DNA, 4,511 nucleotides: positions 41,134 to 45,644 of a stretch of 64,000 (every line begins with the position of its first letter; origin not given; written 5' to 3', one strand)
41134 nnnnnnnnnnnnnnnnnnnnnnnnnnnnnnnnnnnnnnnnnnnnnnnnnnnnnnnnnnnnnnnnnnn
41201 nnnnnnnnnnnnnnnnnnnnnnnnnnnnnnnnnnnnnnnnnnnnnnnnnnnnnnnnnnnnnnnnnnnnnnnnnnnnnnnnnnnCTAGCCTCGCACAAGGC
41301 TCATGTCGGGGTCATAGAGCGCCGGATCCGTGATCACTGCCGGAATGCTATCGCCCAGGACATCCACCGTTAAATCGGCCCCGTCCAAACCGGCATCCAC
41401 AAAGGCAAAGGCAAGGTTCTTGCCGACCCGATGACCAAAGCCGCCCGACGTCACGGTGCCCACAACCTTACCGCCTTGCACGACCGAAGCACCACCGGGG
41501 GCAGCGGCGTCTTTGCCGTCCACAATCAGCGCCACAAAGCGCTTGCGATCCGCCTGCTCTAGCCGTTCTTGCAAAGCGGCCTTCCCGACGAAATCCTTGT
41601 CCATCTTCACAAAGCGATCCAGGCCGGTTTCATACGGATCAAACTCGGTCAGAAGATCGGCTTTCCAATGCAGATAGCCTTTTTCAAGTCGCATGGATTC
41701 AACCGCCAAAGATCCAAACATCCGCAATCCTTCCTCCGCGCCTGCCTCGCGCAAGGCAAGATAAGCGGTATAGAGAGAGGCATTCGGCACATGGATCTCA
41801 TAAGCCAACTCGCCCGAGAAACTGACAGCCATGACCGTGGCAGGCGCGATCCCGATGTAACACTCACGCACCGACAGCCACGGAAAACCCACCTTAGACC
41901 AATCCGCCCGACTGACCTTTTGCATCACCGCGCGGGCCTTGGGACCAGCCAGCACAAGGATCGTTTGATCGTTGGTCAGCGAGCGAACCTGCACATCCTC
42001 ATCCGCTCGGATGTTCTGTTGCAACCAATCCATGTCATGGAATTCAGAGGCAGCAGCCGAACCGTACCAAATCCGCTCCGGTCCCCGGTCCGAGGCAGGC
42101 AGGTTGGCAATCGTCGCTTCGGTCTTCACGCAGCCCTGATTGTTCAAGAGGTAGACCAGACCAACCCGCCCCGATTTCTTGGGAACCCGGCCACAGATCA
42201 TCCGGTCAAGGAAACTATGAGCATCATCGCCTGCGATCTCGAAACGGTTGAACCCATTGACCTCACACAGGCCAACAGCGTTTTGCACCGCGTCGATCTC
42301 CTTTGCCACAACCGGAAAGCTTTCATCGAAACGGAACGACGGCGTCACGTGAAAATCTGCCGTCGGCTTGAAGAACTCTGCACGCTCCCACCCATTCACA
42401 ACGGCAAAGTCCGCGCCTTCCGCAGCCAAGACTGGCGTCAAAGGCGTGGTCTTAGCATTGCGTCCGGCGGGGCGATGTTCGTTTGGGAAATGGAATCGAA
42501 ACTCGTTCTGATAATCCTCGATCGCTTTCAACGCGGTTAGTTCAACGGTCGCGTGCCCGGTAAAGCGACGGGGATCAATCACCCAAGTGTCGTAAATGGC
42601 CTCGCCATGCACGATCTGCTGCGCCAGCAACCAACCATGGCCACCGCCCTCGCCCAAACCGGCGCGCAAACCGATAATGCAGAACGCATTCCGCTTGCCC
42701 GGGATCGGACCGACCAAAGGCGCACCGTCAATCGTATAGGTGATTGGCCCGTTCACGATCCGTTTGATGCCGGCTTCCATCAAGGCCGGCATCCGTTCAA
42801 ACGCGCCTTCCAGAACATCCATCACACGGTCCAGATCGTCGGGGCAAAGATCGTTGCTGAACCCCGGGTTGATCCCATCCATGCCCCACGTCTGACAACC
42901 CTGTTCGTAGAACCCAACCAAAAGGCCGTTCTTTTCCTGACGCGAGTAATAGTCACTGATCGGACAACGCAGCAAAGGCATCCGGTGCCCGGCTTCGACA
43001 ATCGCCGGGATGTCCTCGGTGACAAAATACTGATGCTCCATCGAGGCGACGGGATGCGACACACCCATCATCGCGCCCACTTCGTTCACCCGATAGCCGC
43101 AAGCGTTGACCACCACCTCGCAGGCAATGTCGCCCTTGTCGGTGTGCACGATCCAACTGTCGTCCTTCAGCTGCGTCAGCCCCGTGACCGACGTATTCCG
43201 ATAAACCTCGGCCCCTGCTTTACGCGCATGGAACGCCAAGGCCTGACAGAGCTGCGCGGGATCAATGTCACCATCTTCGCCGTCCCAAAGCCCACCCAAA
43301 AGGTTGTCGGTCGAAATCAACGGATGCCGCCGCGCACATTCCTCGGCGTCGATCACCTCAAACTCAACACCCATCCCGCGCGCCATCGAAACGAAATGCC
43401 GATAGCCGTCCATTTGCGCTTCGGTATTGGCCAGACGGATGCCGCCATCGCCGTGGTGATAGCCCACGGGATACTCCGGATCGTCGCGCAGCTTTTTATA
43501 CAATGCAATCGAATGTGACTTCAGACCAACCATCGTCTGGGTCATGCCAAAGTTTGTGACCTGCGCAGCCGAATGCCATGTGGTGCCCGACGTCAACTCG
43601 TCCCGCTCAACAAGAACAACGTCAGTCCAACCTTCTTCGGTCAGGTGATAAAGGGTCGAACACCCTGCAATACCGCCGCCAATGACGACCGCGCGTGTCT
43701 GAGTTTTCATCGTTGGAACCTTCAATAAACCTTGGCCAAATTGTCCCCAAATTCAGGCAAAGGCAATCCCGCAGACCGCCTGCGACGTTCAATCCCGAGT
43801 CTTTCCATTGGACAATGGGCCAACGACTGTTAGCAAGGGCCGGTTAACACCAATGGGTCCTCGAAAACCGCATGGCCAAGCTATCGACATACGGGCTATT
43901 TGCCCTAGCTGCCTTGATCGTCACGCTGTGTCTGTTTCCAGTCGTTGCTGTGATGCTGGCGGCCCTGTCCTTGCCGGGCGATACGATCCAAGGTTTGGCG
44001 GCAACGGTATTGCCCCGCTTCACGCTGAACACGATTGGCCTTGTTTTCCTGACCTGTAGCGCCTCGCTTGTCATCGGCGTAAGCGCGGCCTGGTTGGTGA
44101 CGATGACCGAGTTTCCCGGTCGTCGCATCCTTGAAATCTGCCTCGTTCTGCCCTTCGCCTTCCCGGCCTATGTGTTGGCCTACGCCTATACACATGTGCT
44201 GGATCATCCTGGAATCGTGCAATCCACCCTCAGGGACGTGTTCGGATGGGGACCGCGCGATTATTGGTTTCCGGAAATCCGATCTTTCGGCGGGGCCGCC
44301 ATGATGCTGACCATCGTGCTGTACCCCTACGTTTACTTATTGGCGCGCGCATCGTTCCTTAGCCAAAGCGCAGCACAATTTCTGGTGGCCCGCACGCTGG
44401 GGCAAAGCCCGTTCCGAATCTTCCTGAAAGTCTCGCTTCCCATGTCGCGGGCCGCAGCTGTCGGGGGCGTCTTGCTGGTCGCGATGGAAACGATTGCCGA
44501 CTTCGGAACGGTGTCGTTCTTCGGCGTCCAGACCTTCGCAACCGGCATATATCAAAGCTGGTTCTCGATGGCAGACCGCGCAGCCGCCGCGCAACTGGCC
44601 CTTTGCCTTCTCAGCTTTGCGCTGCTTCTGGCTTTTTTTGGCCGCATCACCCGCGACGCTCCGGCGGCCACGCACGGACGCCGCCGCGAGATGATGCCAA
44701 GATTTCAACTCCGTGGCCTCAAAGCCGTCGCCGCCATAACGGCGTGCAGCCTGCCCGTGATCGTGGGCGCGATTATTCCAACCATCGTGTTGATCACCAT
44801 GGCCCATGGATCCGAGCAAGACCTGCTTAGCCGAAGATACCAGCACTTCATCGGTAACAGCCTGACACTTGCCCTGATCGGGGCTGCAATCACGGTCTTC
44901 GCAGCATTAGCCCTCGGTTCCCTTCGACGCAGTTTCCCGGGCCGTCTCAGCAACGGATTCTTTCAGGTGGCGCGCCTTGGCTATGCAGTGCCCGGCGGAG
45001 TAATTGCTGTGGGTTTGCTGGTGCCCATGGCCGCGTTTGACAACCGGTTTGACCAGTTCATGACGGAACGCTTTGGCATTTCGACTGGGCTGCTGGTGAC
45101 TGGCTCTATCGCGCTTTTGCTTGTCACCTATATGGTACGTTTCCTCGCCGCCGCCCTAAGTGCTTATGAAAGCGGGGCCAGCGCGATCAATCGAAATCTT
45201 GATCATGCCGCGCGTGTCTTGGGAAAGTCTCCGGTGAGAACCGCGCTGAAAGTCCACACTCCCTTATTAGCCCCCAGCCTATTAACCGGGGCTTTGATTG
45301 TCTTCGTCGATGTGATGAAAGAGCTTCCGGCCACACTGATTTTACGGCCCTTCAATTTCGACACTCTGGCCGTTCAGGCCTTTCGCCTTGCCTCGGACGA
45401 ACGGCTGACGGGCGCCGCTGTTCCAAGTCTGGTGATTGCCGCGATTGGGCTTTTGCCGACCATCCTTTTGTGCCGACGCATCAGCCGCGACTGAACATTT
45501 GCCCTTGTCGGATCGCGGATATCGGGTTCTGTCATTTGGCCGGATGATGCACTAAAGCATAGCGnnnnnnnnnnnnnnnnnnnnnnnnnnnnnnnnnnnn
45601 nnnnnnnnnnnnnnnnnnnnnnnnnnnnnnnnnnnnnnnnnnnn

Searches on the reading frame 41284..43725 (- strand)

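Call 8: search_protein_families(library=pfam, proteins=[window:41284-43725:-], max_evalue=0.01)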
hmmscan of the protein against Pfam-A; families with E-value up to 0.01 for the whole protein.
window:41284-43725:- (813 aa): 11 families
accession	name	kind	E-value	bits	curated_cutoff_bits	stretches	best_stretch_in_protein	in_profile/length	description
PF01266.30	DAO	-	2e-60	205.7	27.9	1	12-369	2-352/353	FAD dependent oxidoreductase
PF01571.26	GCV_T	-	6.5e-53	180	25.6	1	432-704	4-254/255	Aminomethyltransferase folate-binding domain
PF08669.17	GCV_T_C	-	1.6e-18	66.8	25.9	1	728-805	1-80/80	Glycine cleavage T-protein C-terminal barrel domain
PF16350.10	FAO_M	-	5.4e-11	43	27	1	373-426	1-55/56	FAD dependent oxidoreductase central domain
PF07992.20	Pyr_redox_2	-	3.6e-06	27.1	26.1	0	161-220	187-247/291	Pyridine nucleotide-disulphide oxidoreductase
PF13454.12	NAD_binding_9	-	3.3e-05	24.3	21.8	0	13-54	1-45/155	FAD-NAD(P)-binding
PF13738.12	Pyr_redox_3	-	0.00056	19.7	30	0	167-211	91-134/305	Pyridine nucleotide-disulphide oxidoreductase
PF00890.30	FAD_binding_2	-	0.00069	19.4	20.4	1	12-54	2-43/414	FAD binding domain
PF13450.12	NAD_binding_8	-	0.00075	20.2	21.9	1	14-48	1-34/68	NAD(P)-binding Rossmann-like domain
PF03486.20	HI0933_like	-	0.0036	17.2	50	0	157-219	109-173/244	HI0933-like protein Rossmann domain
PF25455.1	Beta-barrel_CAF17_C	-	0.0089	16.2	25.7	0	727-761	2-34/70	CAF17, C-terminal beta-barrel domain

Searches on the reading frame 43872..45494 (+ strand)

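Call 8: search_protein_families(library=pfam, proteins=[window:43872-45494:+], max_evalue=0.01)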
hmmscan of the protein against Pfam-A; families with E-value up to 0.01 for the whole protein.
window:43872-45494:+ (540 aa): 1 family
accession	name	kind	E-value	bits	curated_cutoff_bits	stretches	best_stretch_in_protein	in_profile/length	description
PF00528.27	BPD_transp_1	-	3e-15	56.9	26.4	2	66-258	2-176/184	Binding-protein-dependent transport system inner membrane component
